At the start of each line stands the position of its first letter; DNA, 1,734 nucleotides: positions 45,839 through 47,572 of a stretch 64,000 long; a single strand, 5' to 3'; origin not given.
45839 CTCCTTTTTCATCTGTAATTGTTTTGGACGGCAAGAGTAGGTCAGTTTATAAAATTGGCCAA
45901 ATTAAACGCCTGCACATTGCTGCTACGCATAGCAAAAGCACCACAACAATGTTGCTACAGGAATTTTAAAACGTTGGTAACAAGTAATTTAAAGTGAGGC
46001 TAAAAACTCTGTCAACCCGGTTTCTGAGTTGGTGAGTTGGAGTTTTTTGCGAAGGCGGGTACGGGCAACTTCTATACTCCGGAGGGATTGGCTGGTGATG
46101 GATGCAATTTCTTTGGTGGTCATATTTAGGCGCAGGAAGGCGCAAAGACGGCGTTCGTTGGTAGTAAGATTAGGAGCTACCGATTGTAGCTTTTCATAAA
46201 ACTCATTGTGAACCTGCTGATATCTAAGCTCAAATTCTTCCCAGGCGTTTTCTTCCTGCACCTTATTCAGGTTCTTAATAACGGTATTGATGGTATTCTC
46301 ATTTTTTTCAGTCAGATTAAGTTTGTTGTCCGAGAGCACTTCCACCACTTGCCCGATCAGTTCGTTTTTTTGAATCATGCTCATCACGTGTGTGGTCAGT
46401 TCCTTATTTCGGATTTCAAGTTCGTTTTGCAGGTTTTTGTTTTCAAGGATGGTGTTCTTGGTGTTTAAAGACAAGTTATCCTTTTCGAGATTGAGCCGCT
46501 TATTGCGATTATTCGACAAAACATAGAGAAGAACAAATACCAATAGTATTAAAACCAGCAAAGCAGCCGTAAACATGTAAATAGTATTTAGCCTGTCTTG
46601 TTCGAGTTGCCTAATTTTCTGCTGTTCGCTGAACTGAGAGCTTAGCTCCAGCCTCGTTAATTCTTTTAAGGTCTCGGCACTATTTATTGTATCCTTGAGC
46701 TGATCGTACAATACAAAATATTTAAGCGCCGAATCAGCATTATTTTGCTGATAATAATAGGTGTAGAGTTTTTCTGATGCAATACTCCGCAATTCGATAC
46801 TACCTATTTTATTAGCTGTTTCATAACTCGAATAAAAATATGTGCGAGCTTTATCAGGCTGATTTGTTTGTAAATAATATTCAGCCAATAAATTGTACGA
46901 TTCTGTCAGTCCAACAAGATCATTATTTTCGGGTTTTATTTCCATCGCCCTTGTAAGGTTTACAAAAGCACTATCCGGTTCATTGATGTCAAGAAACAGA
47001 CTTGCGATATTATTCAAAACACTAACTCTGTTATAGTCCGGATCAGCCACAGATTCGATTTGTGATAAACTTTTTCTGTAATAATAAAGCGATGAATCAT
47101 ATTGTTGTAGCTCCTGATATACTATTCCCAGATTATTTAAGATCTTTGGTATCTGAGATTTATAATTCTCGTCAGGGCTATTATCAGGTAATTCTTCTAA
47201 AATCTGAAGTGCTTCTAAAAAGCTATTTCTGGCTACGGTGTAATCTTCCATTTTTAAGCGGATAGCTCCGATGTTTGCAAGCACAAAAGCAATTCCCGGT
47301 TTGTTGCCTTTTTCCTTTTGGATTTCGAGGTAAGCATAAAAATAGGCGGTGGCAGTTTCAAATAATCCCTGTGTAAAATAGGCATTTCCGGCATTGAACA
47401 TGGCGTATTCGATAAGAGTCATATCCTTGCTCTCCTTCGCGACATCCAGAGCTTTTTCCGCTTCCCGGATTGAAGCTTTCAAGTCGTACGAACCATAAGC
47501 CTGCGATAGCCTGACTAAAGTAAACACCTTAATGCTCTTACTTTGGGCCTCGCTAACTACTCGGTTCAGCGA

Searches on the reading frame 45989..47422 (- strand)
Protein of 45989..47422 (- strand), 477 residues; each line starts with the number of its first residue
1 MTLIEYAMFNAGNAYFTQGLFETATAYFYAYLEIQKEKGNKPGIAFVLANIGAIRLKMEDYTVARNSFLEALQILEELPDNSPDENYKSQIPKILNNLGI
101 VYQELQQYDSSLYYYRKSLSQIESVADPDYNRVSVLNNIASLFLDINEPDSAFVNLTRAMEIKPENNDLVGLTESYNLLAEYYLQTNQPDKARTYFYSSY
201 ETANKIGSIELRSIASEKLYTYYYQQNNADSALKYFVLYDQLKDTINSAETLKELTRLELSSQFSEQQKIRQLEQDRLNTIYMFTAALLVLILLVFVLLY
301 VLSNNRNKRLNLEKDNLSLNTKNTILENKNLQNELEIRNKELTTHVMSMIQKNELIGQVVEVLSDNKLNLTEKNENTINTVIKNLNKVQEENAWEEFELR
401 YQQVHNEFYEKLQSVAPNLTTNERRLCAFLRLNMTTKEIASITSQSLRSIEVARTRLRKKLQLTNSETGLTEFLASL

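Call 92: search_protein_families(library=pfam, proteins=[window:45989-47422:-], max_evalue=0.001)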
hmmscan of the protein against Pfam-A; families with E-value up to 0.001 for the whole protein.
window:45989-47422:- (477 aa): 9 families
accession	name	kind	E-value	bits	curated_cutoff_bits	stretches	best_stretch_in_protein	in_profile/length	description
PF13424.12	TPR_12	-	8e-29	100.1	30.1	2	92-164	3-76/77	Tetratricopeptide repeat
PF00515.34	TPR_1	-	1.8e-16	59.6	27.8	1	92-120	1-29/34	Tetratricopeptide repeat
PF07719.23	TPR_2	-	2.3e-16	58.9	27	0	92-120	1-29/34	Tetratricopeptide repeat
PF13181.12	TPR_8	-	4.5e-13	48.7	25.7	0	174-197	2-25/34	Tetratricopeptide repeat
PF13374.12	TPR_10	-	1.2e-12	47.8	27.5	0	94-120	4-30/42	Tetratricopeptide repeat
PF13428.12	TPR_14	-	1.6e-05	25.5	23.5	0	176-202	4-30/44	Tetratricopeptide repeat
PF13432.12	TPR_16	-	8.1e-05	23.4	32.7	0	7-34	33-60/65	Tetratricopeptide repeat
PF14559.12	TPR_19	-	9.7e-05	23.1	25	0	148-194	6-46/68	Tetratricopeptide repeat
PF13176.12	TPR_7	-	0.0001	22.5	27.9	0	95-120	2-27/36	Tetratricopeptide repeat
